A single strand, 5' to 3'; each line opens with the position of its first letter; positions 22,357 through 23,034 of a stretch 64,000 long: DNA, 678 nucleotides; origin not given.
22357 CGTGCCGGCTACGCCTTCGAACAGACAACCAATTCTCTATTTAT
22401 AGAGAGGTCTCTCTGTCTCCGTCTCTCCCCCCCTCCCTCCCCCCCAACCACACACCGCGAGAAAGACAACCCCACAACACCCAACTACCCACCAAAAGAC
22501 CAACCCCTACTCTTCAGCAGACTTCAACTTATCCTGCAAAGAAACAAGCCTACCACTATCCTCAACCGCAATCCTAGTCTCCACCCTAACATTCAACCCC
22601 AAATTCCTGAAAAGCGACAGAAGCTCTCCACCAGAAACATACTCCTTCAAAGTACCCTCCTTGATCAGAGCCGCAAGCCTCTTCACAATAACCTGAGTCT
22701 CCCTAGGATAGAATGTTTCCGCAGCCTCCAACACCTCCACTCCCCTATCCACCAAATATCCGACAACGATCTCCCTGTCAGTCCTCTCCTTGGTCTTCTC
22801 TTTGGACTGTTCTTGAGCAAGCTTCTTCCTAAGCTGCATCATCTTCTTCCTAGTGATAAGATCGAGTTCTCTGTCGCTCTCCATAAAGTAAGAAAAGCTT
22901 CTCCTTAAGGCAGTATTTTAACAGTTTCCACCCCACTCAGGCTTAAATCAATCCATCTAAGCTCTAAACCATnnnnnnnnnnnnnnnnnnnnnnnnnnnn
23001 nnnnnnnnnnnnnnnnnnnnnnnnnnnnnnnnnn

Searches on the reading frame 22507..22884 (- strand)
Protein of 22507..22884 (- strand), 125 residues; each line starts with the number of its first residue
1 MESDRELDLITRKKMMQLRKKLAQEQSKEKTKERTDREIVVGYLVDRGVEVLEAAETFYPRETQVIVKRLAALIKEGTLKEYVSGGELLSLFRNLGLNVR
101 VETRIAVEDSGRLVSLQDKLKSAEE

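Call 75: search_protein_families(library=pfam, proteins=[window:22507-22884:-], max_evalue=0.01)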
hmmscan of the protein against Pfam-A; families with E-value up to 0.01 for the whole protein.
window:22507-22884:- (125 aa): 1 family
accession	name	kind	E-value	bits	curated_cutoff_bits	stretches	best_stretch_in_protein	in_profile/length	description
PF01984.25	dsDNA_bind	-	1.7e-07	31.9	26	1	10-107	1-103/106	Double-stranded DNA-binding domain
